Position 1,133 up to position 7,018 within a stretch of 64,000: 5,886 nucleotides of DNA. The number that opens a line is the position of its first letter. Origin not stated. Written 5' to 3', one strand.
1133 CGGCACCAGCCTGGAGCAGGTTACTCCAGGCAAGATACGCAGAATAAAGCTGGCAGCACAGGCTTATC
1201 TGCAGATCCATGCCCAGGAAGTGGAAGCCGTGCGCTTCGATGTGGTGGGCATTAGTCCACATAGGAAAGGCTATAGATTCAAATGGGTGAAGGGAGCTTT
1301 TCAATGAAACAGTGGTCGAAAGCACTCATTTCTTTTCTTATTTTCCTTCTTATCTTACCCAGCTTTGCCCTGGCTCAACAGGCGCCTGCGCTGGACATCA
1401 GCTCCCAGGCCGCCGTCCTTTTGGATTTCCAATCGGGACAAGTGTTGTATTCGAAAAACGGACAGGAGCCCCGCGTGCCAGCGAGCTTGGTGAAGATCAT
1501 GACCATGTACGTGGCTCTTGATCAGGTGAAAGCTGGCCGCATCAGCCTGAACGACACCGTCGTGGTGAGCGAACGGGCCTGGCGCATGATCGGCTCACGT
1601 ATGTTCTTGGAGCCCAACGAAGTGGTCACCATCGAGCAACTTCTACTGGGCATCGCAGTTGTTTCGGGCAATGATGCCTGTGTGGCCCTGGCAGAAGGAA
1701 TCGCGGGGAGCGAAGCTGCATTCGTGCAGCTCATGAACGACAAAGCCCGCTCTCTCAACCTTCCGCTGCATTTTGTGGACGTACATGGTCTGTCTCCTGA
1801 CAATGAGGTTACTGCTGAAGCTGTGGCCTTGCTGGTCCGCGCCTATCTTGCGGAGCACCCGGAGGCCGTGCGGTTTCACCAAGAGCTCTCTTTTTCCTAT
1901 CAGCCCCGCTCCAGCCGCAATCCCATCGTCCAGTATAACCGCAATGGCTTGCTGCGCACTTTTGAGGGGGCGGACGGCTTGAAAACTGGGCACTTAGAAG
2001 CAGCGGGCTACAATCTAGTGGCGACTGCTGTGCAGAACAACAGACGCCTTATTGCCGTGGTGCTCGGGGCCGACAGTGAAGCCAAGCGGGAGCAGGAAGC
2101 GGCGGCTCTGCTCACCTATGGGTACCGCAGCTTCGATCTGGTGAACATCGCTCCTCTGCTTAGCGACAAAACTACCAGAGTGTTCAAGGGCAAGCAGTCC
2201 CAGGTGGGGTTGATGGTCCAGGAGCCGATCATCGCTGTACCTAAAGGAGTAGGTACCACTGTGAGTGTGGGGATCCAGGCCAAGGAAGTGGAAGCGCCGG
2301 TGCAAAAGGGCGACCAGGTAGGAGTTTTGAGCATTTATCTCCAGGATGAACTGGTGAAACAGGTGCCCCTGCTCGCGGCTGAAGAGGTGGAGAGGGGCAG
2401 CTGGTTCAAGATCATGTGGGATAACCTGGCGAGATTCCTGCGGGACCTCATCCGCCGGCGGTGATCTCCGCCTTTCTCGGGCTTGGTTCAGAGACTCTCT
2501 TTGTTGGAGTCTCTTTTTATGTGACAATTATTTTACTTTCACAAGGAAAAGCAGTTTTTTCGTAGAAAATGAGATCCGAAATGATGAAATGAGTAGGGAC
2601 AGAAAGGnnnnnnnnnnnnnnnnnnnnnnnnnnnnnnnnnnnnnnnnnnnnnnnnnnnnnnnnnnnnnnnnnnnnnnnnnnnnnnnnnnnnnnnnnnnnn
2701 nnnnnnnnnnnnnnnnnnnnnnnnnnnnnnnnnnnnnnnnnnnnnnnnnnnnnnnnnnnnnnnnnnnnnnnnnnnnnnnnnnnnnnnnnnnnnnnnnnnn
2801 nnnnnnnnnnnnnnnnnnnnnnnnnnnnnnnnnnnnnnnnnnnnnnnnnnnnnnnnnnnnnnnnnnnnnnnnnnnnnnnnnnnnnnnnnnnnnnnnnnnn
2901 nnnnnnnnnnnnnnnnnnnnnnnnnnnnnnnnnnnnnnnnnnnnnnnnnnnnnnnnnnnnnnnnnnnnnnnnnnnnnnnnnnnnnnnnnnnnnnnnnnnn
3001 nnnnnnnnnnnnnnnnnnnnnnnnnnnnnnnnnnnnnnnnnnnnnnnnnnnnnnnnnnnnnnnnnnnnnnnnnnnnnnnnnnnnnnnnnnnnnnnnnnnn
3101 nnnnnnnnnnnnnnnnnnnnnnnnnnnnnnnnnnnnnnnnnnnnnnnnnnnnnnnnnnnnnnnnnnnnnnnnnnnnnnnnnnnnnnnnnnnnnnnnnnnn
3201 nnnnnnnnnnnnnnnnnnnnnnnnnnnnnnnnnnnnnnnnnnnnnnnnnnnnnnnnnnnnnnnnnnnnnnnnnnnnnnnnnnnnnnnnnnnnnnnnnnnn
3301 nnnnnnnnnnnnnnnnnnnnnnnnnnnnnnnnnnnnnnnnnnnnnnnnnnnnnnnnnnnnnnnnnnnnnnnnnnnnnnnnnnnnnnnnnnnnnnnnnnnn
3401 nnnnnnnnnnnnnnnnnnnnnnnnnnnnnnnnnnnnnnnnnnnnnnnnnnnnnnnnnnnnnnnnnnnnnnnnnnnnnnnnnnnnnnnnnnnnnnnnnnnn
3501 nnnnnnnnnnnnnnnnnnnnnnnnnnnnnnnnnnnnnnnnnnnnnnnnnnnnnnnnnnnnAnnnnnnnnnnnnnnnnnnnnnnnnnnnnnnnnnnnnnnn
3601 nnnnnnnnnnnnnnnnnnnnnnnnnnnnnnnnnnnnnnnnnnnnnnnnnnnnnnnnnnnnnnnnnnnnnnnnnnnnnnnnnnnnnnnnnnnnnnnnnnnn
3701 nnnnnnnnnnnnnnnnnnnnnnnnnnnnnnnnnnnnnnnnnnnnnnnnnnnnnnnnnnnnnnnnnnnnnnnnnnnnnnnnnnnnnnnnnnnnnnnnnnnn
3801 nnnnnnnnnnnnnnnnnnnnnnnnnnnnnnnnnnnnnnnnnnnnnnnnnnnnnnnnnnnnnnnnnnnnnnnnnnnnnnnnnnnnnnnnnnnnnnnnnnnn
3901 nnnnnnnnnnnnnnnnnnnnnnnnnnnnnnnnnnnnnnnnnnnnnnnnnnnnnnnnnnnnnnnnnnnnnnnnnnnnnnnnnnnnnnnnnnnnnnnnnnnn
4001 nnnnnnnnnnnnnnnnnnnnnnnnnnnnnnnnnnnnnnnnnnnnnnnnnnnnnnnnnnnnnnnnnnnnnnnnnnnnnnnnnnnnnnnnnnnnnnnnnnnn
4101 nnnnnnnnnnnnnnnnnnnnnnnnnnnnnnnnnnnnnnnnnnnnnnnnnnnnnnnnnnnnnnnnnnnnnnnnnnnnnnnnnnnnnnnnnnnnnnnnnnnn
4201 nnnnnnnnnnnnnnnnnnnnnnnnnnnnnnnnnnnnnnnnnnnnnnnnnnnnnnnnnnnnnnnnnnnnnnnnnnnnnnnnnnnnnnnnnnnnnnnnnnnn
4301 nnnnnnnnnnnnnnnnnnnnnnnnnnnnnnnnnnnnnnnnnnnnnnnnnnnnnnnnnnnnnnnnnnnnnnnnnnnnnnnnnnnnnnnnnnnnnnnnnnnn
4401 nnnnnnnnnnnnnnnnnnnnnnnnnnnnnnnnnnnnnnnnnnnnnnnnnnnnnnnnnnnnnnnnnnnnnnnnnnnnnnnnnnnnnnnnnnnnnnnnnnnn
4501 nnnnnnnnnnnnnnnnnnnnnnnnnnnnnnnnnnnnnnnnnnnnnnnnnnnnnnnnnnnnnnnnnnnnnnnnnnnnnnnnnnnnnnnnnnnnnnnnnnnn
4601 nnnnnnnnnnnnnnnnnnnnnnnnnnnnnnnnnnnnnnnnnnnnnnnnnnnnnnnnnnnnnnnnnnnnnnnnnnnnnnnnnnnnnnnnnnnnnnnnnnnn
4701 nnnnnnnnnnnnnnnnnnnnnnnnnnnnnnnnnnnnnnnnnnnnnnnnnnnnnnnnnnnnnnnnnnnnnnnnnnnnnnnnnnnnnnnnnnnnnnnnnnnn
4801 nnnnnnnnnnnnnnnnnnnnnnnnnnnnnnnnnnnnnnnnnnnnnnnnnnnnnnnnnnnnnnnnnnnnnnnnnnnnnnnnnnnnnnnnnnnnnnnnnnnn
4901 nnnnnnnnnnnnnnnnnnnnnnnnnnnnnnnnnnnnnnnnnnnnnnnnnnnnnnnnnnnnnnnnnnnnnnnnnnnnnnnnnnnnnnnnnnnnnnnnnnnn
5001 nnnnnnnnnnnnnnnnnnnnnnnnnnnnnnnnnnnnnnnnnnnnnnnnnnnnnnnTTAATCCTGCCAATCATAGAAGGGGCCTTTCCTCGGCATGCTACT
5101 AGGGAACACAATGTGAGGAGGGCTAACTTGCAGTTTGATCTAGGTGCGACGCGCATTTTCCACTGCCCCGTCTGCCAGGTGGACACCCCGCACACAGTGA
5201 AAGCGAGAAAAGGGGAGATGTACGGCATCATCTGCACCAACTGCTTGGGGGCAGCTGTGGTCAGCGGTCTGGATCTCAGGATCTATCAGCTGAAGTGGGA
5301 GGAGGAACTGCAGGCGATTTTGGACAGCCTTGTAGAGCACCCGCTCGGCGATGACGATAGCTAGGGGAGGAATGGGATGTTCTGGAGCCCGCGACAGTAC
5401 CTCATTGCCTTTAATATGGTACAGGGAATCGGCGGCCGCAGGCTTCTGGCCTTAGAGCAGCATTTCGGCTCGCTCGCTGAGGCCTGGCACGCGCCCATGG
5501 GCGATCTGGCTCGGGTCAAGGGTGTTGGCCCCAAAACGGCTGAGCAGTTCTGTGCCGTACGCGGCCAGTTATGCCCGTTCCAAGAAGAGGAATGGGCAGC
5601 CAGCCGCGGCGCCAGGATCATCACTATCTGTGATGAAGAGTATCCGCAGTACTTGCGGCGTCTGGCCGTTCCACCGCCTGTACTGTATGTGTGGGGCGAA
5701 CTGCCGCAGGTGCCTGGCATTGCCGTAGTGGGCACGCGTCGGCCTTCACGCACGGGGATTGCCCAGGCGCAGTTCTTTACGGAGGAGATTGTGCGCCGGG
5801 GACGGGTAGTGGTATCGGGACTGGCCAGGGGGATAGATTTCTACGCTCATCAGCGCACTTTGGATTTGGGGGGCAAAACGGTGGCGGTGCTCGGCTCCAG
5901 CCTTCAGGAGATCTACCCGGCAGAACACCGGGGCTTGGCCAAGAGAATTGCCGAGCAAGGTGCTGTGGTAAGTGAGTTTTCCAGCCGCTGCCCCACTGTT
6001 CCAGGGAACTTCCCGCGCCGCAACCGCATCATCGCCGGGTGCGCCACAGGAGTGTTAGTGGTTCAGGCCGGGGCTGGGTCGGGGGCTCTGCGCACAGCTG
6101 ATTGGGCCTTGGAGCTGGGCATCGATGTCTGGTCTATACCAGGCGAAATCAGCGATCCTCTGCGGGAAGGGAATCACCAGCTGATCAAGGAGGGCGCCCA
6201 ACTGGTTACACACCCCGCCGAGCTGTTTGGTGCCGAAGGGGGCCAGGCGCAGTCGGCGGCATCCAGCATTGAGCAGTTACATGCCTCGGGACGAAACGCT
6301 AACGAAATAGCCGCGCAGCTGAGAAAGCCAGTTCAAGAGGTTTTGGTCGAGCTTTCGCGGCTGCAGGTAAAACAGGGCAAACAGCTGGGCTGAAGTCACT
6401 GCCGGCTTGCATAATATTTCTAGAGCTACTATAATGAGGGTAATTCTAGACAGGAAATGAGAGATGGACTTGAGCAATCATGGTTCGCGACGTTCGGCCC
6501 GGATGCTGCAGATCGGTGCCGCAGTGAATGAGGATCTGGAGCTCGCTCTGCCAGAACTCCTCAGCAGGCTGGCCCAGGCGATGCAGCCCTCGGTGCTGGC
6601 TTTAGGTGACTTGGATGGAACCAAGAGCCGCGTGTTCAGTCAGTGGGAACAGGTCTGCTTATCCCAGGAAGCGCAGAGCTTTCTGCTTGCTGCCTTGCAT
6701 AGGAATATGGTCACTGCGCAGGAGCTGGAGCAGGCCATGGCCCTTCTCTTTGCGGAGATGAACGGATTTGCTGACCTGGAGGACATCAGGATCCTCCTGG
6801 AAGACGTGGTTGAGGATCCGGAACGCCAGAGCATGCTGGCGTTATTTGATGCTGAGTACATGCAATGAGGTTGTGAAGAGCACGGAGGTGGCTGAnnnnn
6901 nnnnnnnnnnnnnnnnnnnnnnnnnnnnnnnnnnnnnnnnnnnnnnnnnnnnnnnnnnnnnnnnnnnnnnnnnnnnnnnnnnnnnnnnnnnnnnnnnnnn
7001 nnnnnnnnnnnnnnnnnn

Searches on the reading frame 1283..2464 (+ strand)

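Call 29: search_protein_families(library=pfam, proteins=[window:1283-2464:+], max_evalue=0.01)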
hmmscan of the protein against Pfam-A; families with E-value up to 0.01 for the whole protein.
window:1283-2464:+ (393 aa): 5 families
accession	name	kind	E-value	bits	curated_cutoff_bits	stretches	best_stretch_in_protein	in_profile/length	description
PF00768.25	Peptidase_S11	-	2.3e-68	230.6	27.6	1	33-264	6-238/239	D-alanyl-D-alanine carboxypeptidase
PF07943.18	PBP5_C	-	4.7e-15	55.9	21.2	1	296-371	14-91/91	Penicillin-binding protein 5, C-terminal domain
PF13354.11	Beta-lactamase2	-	2.5e-09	37.2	22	1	45-144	3-100/214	Beta-lactamase enzyme family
PF02113.21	Peptidase_S13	-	2.1e-07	30.5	22.8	1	30-81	8-58/444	D-Ala-D-Ala carboxypeptidase 3 (S13) family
PF00144.29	Beta-lactamase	-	0.0069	16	27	0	67-121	53-100/329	Beta-lactamase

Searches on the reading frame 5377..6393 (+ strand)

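Call 29: search_protein_families(library=pfam, proteins=[window:5377-6393:+], max_evalue=0.01)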
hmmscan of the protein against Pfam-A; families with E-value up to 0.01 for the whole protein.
window:5377-6393:+ (338 aa): 3 families
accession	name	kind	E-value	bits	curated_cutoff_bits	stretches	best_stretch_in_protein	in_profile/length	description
PF02481.21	DNA_processg_A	-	6.1e-68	228.6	29.6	1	76-278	4-211/212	DNA recombination-mediator protein A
PF14520.12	HHH_5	-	3.1e-05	24.8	27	1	14-57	6-50/57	Helix-hairpin-helix domain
PF00633.29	HHH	-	0.0023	18.1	24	1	43-59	12-28/30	Helix-hairpin-helix motif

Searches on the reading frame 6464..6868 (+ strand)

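Call 29: search_protein_families(library=pfam, proteins=[window:6464-6868:+], max_evalue=0.01)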
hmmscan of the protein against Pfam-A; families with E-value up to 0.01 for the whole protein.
window:6464-6868:+ (134 aa): 1 family
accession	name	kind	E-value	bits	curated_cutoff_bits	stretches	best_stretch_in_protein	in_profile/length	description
PF04361.18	DUF494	-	3.6e-05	24.1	22.6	1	32-112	44-123/153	Protein of unknown function (DUF494)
